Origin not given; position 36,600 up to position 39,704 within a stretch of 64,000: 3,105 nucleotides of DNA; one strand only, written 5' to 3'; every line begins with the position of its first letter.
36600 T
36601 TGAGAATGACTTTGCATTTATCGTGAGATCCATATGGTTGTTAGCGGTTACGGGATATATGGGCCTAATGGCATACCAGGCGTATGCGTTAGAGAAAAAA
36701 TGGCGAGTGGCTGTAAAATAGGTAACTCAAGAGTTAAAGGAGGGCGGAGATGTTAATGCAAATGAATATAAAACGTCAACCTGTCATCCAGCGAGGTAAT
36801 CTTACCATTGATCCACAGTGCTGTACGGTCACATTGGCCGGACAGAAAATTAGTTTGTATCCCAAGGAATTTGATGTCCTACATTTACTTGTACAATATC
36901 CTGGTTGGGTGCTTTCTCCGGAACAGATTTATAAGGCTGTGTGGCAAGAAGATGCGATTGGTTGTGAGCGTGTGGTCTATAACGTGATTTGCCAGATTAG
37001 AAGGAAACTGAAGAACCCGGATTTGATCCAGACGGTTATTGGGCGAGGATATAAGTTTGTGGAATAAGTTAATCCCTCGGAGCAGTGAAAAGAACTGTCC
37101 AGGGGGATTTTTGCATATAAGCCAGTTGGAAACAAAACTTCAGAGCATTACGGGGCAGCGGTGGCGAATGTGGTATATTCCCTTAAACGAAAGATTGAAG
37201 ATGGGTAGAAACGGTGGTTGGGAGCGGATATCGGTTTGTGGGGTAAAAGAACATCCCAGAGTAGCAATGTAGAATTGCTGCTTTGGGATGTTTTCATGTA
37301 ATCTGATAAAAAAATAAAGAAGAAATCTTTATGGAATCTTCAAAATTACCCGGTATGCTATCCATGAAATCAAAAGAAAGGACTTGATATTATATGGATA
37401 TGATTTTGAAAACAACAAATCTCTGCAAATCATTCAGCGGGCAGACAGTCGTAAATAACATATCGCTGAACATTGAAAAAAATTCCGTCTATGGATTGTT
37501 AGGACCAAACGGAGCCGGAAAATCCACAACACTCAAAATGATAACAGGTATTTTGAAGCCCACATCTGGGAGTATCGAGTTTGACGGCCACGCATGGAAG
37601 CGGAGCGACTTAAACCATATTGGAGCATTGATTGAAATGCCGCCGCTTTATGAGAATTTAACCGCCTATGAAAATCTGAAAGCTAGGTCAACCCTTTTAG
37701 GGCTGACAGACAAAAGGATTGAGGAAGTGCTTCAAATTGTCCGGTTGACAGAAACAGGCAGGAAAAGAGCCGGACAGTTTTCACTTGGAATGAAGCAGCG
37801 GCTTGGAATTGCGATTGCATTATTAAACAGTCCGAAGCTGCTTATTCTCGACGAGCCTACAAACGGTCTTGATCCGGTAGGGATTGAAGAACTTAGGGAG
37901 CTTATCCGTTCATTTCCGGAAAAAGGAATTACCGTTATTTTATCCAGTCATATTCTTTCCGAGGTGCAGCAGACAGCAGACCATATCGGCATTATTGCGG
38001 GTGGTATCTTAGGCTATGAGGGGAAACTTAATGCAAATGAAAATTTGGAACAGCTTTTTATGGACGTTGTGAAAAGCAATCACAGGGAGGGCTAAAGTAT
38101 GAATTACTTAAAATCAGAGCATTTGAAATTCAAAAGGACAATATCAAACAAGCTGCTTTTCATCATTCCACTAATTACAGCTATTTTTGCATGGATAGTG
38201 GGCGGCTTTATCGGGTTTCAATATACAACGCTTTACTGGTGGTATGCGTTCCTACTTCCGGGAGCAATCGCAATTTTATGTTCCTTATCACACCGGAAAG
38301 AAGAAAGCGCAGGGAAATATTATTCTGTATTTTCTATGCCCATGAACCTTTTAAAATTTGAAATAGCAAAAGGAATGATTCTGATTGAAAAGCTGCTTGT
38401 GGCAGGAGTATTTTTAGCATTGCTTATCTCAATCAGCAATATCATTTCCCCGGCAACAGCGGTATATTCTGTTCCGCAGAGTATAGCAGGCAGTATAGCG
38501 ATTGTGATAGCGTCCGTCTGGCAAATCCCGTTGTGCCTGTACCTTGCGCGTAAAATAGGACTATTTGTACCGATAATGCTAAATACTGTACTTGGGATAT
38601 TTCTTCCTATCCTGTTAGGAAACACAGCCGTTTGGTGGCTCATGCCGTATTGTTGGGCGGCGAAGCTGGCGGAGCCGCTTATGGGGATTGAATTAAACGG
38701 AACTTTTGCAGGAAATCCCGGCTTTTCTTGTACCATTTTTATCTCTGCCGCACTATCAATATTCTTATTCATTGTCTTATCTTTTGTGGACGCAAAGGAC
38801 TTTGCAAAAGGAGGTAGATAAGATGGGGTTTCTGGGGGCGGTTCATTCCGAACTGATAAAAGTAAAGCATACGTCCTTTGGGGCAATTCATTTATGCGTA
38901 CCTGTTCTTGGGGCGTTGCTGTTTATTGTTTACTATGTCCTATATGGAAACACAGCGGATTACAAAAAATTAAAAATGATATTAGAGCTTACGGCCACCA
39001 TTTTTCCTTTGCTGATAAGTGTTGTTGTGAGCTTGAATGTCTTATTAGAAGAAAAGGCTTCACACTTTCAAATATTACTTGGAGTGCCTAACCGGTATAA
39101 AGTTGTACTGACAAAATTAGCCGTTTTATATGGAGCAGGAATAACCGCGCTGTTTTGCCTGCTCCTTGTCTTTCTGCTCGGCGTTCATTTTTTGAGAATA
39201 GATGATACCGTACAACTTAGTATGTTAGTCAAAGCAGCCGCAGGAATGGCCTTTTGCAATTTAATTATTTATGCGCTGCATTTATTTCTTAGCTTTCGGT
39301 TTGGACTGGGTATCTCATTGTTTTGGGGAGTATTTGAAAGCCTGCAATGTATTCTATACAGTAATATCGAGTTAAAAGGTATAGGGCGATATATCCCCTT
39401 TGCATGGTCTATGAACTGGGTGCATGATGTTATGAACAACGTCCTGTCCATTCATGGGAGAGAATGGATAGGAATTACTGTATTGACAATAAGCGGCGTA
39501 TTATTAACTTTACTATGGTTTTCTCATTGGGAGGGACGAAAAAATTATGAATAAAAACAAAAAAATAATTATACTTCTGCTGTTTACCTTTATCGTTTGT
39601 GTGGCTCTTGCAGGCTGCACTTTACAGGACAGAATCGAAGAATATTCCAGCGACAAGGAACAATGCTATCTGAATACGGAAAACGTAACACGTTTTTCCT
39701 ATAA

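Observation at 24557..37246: Cassette array punctuated by six copies of an orphan OmpR-type winged-helix gene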

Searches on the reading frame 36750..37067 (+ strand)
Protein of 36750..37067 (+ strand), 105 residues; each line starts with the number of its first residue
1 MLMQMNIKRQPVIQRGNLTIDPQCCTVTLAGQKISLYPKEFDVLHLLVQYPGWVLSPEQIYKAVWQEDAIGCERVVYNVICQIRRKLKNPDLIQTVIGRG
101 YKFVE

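Call 5: search_protein_families(library=pfam, proteins=[window:36750-37067:+], max_evalue=0.01)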
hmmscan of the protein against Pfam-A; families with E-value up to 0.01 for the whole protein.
window:36750-37067:+ (105 aa): 1 family
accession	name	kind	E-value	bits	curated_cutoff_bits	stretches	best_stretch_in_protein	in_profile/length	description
PF00486.34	Trans_reg_C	-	3.9e-21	75.3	26.2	1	31-103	1-77/77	Transcriptional regulatory protein, C terminal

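Call 41: search_protein_families(library=ncbifam, proteins=[window:36750-37067:+], max_evalue=0.01)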
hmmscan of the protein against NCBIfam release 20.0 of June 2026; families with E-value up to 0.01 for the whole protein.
window:36750-37067:+ (105 aa): 41 families (the best 25 are shown)
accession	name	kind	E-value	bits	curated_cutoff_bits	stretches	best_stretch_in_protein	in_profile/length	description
NF033120.0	vanR_FM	exception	2.8e-17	63.1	460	1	3-103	125-229/231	vancomycin resistance response regulator transcription factor, VanR-F/VanR-M family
NF053854.1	RespRegPhoBBctds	equivalog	5.8e-16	58.5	270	1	8-103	128-224/225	two-component system response regulator PhoB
NF033117.2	vanR_ACDEGLN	exception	3.7e-15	56.1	350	1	8-102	126-224/226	VanR-ABDEGLN family response regulator transcription factor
TIGR02154.1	PhoB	equivalog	8.9e-15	54.6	296.2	1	9-103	128-225/226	phosphate regulon transcriptional regulator PhoB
NF041733.1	resp_reg_CseB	equivalog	2.2e-14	53.4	350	1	8-104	132-227/228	two-component system response regulator CseB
NF045944.1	ResRegRpaBCyano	equivalog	7.4e-14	51.7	330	1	5-103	123-227/229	response regulator transcription factor RpaB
NF040689.1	MtrAB_MtrA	equivalog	2.7e-13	49.8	300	1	6-102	117-217/219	MtrAB system response regulator MtrA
NF041734.1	resp_reg_RppA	equivalog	1.8e-12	47.1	250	1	10-103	126-227/229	two-component system response regulator RppA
NF045914.1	RespRegNblR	equivalog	5.3e-12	45.8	300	1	3-102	122-224/228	response regulator transcription factor NblR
NF008296.0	PRK11083.1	equivalog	2.1e-11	43.7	273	1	6-102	124-224/228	two-component system response regulator CreB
NF041209.1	resp_regPieR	equivalog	2.2e-11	43.8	450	1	20-105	141-229/231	two component system response regulator PieR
NF000404.1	vanR-D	exception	3e-11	43.3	500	1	18-102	141-229/232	vancomycin resistance response regulator transcription factor VanR-D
NF007663.1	PRK10336.1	equivalog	3.4e-11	43.3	345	1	12-103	126-216/219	quorum sensing response regulator transcription factor QseB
NF033118.1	vanR-O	exception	3.6e-11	43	505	1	8-102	125-219/233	vancomycin resistance response regulator transcription factor VanR-O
NF007977.0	PRK10701.1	equivalog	6.5e-11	42.2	330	1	5-104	131-234/241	two-component system response regulator RstA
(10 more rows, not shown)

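Call 61: find_encoding_contigs(protein=window:36750-37067:+, flank=10000, max_places=8)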
Protein window:36750-37067:+ (105 aa): 24 contigs read that carry it; 5 places shown.
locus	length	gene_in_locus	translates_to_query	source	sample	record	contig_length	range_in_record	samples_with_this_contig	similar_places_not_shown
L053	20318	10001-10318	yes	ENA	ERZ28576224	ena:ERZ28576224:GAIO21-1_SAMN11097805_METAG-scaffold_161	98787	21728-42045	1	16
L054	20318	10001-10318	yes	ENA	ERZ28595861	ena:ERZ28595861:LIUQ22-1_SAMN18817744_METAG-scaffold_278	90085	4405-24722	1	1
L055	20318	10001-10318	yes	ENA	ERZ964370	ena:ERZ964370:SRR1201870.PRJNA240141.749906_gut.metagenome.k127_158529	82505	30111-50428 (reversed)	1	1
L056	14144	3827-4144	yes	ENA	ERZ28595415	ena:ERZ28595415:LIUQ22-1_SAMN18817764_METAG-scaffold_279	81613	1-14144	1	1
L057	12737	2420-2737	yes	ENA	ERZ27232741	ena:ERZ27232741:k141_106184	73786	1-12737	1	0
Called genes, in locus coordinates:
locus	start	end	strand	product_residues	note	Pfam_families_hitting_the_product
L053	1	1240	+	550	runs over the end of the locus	-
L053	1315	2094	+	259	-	-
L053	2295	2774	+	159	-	PF02525:Flavodoxin_2 (weak), PF12682:Flavodoxin_4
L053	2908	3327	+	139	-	-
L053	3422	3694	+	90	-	PF12645:HTH_16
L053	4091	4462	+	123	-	PF00392:GntR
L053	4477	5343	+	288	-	PF00005:ABC_tran, PF13304:AAA_21 (faint)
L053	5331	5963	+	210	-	PF13346:ABC2_membrane_5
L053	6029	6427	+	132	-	PF00486:Trans_reg_C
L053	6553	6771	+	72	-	PF01381:HTH_3, PF12844:HTH_19 (weak), PF13443:HTH_26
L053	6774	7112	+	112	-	-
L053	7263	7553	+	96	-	-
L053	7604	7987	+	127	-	PF00486:Trans_reg_C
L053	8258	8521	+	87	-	-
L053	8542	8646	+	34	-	-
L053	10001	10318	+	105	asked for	PF00486:Trans_reg_C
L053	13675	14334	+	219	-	PF00072:Response_reg, PF00486:Trans_reg_C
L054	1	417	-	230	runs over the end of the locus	PF00072:Response_reg, PF00486:Trans_reg_C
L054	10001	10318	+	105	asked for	PF00486:Trans_reg_C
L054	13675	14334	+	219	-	PF00072:Response_reg, PF00486:Trans_reg_C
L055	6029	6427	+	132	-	PF00486:Trans_reg_C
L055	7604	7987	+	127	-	PF00486:Trans_reg_C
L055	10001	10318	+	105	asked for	PF00486:Trans_reg_C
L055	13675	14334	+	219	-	PF00072:Response_reg, PF00486:Trans_reg_C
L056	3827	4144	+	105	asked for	PF00486:Trans_reg_C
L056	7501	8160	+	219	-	PF00072:Response_reg, PF00486:Trans_reg_C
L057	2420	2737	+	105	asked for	PF00486:Trans_reg_C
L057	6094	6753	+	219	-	PF00072:Response_reg, PF00486:Trans_reg_C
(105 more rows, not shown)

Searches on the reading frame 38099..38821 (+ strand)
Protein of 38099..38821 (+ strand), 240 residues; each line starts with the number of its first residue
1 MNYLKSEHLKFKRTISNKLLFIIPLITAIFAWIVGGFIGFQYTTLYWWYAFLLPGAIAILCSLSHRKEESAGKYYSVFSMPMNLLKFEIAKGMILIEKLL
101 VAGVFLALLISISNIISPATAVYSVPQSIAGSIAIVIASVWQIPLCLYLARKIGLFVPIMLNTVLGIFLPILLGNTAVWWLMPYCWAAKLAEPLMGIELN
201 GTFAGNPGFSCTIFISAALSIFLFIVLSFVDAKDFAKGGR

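Call 64: search_protein_families(library=ncbifam, proteins=[window:38099-38821:+], max_evalue=0.00001)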
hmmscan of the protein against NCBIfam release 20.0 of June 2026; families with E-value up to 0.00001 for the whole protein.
window:38099-38821:+ (240 aa): 2 families
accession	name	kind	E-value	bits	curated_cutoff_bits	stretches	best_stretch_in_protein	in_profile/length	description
TIGR03732.1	lanti_perm_MutE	subfamily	1.3e-55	188.4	145.2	1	2-237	1-237/241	lantibiotic immunity ABC transporter MutE/EpiE family permease subunit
TIGR03733.1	lanti_perm_MutG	subfamily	1.4e-08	34.4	117.2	1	3-196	2-201/248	lantibiotic immunity ABC transporter MutG family permease subunit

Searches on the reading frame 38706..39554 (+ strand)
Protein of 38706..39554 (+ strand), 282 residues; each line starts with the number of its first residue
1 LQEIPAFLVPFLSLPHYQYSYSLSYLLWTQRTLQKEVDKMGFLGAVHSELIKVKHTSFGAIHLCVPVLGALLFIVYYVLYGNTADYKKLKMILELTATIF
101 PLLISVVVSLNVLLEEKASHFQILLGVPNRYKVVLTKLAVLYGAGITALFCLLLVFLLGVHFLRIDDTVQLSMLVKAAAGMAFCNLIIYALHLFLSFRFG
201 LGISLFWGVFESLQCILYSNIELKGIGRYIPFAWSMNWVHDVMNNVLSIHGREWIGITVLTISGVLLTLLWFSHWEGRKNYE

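Call 64: search_protein_families(library=ncbifam, proteins=[window:38706-39554:+], max_evalue=0.00001)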
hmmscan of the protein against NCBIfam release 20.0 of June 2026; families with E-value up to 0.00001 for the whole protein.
window:38706-39554:+ (282 aa): 2 families
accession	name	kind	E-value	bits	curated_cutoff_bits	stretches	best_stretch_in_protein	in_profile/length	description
TIGR03733.1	lanti_perm_MutG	subfamily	1e-37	129.9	117.2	1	47-279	4-248/248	lantibiotic immunity ABC transporter MutG family permease subunit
NF047572.1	lant_immun_BsaG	subfamily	8.6e-09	35.6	75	1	59-279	13-226/229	BsaG family lantibiotic immunity ABC transporter permease subunit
